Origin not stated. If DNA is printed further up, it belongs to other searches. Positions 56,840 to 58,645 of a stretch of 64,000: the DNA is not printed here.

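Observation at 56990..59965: Single-polypeptide fusion of a circularly-permuted ATP-grasp ligase-like domain with an M32 carboxypeptidase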

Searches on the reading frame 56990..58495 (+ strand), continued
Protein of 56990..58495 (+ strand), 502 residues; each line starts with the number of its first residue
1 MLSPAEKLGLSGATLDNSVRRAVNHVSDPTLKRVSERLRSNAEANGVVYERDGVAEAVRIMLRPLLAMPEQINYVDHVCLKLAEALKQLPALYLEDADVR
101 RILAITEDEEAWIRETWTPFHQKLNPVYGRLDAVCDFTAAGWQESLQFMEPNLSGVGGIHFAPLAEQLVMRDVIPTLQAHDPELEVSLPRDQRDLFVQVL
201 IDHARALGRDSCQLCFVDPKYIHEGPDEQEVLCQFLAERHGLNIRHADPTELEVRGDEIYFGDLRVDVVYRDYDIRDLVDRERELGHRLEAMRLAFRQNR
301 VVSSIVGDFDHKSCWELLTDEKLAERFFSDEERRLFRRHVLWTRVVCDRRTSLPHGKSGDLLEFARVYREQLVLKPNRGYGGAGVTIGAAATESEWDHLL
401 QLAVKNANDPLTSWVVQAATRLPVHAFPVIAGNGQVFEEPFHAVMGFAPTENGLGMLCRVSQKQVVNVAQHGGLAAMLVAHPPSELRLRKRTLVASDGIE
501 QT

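Call 57: search_protein_families(library=pfam, proteins=[L145:1954-3414:+, L144:5023-6375:-, L138:8039-8995:-, L136:6752-7795:-, L135:14540-15733:-, L106:3116-4426:-, L108:3701-4732:-, L103:3090-5882:+, L116:7070-7960:+, L141:9977-11035:+], max_evalue=0.001)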
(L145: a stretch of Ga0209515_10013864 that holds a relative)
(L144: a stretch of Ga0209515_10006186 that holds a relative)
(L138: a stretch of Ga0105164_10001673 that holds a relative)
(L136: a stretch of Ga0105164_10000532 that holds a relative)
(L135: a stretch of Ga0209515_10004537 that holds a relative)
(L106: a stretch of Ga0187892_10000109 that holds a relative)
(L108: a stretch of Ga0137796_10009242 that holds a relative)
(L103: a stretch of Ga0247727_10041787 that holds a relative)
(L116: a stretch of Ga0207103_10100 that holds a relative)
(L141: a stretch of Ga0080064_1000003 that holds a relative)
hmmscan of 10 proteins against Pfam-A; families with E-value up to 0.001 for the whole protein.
L145:1954-3414:+ (487 aa): 2 families
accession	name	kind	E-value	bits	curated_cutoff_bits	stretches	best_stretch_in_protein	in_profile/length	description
PF19289.4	PmbA_TldD_3rd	-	3.5e-37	128.2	22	1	242-481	5-218/220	PmbA/TldA metallopeptidase C-terminal domain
PF01523.21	PmbA_TldD_1st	-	2.1e-14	53.9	20.9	1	25-89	1-65/65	PmbA/TldA metallopeptidase domain 1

L144:5023-6375:- (451 aa): 2 families
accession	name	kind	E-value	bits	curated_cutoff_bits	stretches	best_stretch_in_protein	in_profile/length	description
PF19289.4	PmbA_TldD_3rd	-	5e-44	150.5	22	1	222-448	2-220/220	PmbA/TldA metallopeptidase C-terminal domain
PF01523.21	PmbA_TldD_1st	-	7.6e-08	32.8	20.9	1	28-88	5-65/65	PmbA/TldA metallopeptidase domain 1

L138:8039-8995:- (319 aa): 3 families
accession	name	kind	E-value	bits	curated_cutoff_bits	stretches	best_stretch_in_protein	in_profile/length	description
PF00549.24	Ligase_CoA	-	2.9e-25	89.3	24.5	1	177-297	1-127/128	CoA-ligase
PF02629.25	CoA_binding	-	1.4e-23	83.9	22.3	1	6-119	1-97/97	CoA binding domain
PF13607.11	Succ_CoA_lig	-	9.5e-12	45.3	27.4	1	171-299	1-124/138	Succinyl-CoA ligase like flavodoxin domain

L136:6752-7795:- (348 aa): 2 families
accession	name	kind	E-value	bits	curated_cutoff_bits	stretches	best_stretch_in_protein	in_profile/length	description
PF07478.18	Dala_Dala_lig_C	-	1.7e-26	93.5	24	1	141-326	33-203/204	D-ala D-ala ligase C-terminus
PF02655.19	ATP-grasp_3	-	1.9e-10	41.5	23.2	1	110-297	2-155/160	ATP-grasp domain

L135:14540-15733:- (398 aa): 4 families
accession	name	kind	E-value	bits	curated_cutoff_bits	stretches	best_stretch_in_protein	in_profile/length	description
PF08442.15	ATP-grasp_2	-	3.1e-60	203.7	29.5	1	3-201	2-200/202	ATP-grasp domain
PF00549.24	Ligase_CoA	-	9e-34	116.8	24.5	1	262-382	1-128/128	CoA-ligase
PF13549.11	ATP-grasp_5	-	2.6e-06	27.4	27.6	1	3-139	10-141/221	ATP-grasp domain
PF24948.1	Citrate_synth_N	-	8.1e-06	25.8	83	1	44-224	55-226/232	ATP-citrate synthase ATP-grasp domain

L106:3116-4426:- (437 aa): 3 families
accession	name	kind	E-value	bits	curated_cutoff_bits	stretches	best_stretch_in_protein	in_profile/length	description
PF12544.13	LAM_C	-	4.5e-24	85.4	26.7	1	330-386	1-57/127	Lysine-2,3-aminomutase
PF04055.27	Radical_SAM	-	4.8e-13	50.1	29.5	1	137-286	1-157/166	Radical SAM superfamily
PF13353.11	Fer4_12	-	1e-05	26.3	22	1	141-208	13-79/137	4Fe-4S single cluster domain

L108:3701-4732:- (344 aa): 8 families
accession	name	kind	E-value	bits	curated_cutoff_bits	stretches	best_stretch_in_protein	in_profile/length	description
PF10609.15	ParA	-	1.2e-104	349.6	27.1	1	79-321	2-243/246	NUBPL iron-transfer P-loop NTPase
PF01883.24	FeS_assembly_P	-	5.8e-17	62.2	23.5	1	2-58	16-73/73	Iron-sulfur cluster assembly protein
PF01656.29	CbiA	-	2.6e-16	60.1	25.4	1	83-303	1-125/125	CobQ/CobB/MinD/ParA nucleotide binding domain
PF13614.12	AAA_31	-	3.7e-11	43.7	27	1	81-134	2-54/177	AAA domain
PF09140.17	MipZ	-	3.2e-07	30.4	20.7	1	82-118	2-38/262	ATPase MipZ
PF00142.24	Fer4_NifH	-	1.3e-05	25.3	25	0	87-115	6-34/271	4Fe-4S iron sulfur cluster binding proteins, NifH/frxC family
PF02374.21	ArsA_ATPase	-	1.6e-05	24.7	24.3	1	85-114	5-34/305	Anion-transporting ATPase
PF07015.17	VirC1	-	0.00096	19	24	0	81-119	2-40/231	VirC1 protein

L103:3090-5882:+ (931 aa): 1 family
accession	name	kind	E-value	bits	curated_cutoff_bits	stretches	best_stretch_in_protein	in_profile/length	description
PF00162.24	PGK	-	4.2e-18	65.9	27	1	758-930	2-146/379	Phosphoglycerate kinase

L116:7070-7960:+ (297 aa): 6 families
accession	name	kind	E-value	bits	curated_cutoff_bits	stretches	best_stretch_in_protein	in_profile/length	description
PF00069.31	Pkinase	-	9.2e-50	169.9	31.7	1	29-283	1-254/263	Protein kinase domain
PF07714.23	PK_Tyr_Ser-Thr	-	2.7e-31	109.3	23.1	1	32-280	4-248/258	Protein tyrosine and serine/threonine kinase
PF17667.7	Pkinase_fungal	-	2.3e-08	33.6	24.1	1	125-208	284-368/387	Fungal protein kinase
PF01636.29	APH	-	5.3e-08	33.3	23.2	1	38-146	7-110/239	Phosphotransferase enzyme family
PF06293.20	Kdo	-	3e-07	30.5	21.3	1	108-185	99-177/207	Lipopolysaccharide kinase (Kdo/WaaP) family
PF03109.22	ABC1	-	6.8e-07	29.1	22.9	1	102-187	143-224/244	ABC1 atypical kinase-like domain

L141:9977-11035:+ (353 aa): 5 families
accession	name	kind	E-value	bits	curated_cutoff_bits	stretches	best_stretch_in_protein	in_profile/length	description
PF00132.30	Hexapep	-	6.8e-32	108.3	27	3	221-255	2-36/36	Bacterial transferase hexapeptide (six repeats)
PF25084.1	LbH_EIF2B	-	2.7e-11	43.8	54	1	98-178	18-95/105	EIF2B subunit epsilon LbH domain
PF04613.19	LpxD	-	2.6e-07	30.8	30.8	1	31-87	11-70/70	UDP-3-O-[3-hydroxymyristoyl] glucosamine N-acyltransferase, LpxD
PF25087.1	GMPPB_C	-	0.00025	21.2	39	0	99-171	14-84/110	GMPPB C-terminal domain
PF21711.3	DCTN5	-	0.00057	20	40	0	119-176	90-146/182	Dynactin subunit 5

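Call 86: search_protein_families(library=pfam, proteins=[P0121, P0123, P0122, P0130, P0204, P0213, P0223, P0129, P0198, P0201], max_evalue=0.001)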
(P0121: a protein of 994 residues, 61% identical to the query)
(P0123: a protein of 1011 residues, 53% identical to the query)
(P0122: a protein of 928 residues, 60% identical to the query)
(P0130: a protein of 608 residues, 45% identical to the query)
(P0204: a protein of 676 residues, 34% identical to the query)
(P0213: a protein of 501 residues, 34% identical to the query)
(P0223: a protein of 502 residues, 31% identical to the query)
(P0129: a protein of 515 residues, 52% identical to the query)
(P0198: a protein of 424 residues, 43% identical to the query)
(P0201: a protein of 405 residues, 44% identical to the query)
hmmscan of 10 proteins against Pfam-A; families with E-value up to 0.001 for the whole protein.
P0121 (994 aa): 1 family
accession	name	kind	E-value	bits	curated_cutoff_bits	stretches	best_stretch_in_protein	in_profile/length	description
PF02074.21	Peptidase_M32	-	5e-157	523.9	25.1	1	509-986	5-486/489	Carboxypeptidase Taq (M32) metallopeptidase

P0123 (1011 aa): 1 family
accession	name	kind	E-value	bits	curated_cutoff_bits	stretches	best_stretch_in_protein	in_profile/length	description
PF02074.21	Peptidase_M32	-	2.1e-111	373.4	25.1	1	517-994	2-489/489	Carboxypeptidase Taq (M32) metallopeptidase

P0122 (928 aa): 1 family
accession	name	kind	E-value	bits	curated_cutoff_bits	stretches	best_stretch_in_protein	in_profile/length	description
PF02074.21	Peptidase_M32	-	6e-58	197.1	25.1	1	769-923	335-489/489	Carboxypeptidase Taq (M32) metallopeptidase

P0130 (608 aa): 0 families

P0204 (676 aa): 1 family
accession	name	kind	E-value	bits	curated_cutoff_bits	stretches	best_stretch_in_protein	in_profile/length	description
PF15887.11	Peptidase_Mx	-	1.5e-08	34.9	27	1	67-163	68-164/236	Putative zinc-binding metallo-peptidase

P0213 (501 aa): 0 families

P0223 (502 aa): 1 family
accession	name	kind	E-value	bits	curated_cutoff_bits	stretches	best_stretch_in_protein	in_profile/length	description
PF14403.11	CP_ATPgrasp_2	-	5.7e-06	26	32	1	387-450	282-345/374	Circularly permuted ATP-grasp type 2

P0129 (515 aa): 0 families

P0198 (424 aa): 0 families

P0201 (405 aa): 0 families

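Call 88: find_homologous_proteins(query=P0204)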
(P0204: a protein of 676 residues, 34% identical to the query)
Query P0204 (676 aa): 15 proteins with E <= 0.001 among 8000 candidates.
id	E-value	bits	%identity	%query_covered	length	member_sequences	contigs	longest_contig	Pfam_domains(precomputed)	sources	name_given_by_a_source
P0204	0.0e+0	1565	100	100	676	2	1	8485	PF15887.12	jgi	jgi:hypothetical protein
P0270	0.0e+0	1374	86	100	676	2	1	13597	PF15887.12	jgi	jgi:hypothetical protein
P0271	0.0e+0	1360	85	100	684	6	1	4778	PF15887.12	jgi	-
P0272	0.0e+0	1305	84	97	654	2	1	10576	PF15887.12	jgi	jgi:hypothetical protein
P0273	3.0e-164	566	61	63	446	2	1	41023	-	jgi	jgi:hypothetical protein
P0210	3.8e-144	500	54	64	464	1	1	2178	-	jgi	jgi:hypothetical protein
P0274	7.0e-133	463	52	64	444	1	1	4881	-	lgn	-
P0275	9.2e-132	459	52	63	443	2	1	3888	-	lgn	-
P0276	4.6e-128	447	50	63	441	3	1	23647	-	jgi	-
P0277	1.6e-127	445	51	64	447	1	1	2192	-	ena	-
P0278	5.7e-124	433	50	62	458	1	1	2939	PF14403.12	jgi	jgi:hypothetical protein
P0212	2.7e-121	424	48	64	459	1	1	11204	-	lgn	-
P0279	2.6e-106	375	48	63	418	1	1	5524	-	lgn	-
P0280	1.4e-24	105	29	58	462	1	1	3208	PF14403.12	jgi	jgi:uncharacterized circularly permuted ATP-grasp superfamily protein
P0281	4.0e-22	97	27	60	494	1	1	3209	-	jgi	jgi:hypothetical protein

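Call 89: find_encoding_contigs(protein=P0273, flank=6000, max_places=2)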
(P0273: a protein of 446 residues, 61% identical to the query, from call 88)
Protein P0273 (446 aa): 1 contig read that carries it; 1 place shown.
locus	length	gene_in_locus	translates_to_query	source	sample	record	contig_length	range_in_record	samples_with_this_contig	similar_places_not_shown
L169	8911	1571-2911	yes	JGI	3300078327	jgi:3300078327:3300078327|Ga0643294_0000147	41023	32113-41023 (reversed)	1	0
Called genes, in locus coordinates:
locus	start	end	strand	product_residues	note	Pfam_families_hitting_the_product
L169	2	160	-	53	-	?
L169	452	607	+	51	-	PF22677:Ble-like_N (weak)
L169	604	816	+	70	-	PF00903:Glyoxalase (weak)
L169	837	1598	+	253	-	PF15887:Peptidase_Mx (weak)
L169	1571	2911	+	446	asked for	-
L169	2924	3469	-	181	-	-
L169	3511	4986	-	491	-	PF04389:Peptidase_M28, PF01546:Peptidase_M20, PF07687:M20_dimer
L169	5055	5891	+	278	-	PF03819:MazG, PF01503:PRA-PH, PF03819:MazG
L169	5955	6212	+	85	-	PF22513:FitA-like_RHH (weak)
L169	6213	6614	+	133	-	PF01850:PIN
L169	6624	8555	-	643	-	PF10150:RNase_E_G, PF20833:RNase_E_G_Thio (weak)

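Call 90: find_encoding_contigs(protein=P0270, flank=6000, max_places=2)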
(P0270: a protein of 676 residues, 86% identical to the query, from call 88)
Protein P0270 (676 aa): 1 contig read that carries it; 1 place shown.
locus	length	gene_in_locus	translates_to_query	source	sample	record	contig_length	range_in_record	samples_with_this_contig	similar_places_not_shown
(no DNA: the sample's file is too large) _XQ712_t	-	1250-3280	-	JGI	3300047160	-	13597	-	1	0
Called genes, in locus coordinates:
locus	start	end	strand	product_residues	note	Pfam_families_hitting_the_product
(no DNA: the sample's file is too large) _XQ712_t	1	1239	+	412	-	?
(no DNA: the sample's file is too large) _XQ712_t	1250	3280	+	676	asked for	PF15887:Peptidase_Mx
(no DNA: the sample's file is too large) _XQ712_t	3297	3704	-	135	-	-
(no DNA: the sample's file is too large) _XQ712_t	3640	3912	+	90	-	-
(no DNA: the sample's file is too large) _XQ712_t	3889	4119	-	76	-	-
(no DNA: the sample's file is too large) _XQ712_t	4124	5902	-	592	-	PF00165:HTH_AraC (weak), PF12833:HTH_18, PF00165:HTH_AraC (weak)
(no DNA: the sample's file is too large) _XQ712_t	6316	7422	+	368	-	PF15902:Sortilin-Vps10 (weak)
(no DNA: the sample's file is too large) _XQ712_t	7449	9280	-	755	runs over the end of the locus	PF00664:ABC_membrane, PF00005:ABC_tran, PF00027:cNMP_binding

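Call 91: find_encoding_contigs(protein=P0276, flank=6000, max_places=2)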
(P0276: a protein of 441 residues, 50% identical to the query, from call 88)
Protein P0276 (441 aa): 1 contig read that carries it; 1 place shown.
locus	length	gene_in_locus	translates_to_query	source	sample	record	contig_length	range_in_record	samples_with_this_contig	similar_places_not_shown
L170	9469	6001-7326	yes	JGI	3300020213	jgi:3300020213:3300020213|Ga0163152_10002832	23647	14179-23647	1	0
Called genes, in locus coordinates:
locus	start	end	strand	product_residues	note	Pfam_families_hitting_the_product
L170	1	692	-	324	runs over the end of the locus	PF01370:Epimerase, PF05368:NmrA, PF13460:NAD_binding_10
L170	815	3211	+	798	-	PF00211:Guanylate_cyc, PF13431:TPR_17 (faint), PF00515:TPR_1 (faint), PF07719:TPR_2 (faint), PF13181:TPR_8 (faint), PF13424:TPR_12 (faint), PF13428:TPR_14 (faint), PF14559:TPR_19, +1 more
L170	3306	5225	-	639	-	-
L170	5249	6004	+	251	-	-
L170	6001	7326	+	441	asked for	-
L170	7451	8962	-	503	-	PF13415:Beta-prop_FBX42 (faint), PF24681:Kelch_KLHDC2_KLHL20_DRC7 (faint), PF01344:Kelch_1 (faint)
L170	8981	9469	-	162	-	?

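Call 97: search_dna_similar(query=window:56990-58495:+, collection=plasmids, mode=protein, max_rows=12, max_evalue=1e-10)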
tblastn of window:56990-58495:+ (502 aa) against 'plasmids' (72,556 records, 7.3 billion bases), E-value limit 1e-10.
No match.
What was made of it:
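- Tried and rejected: There is no homologue on PLSDB plasmids (call 97).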
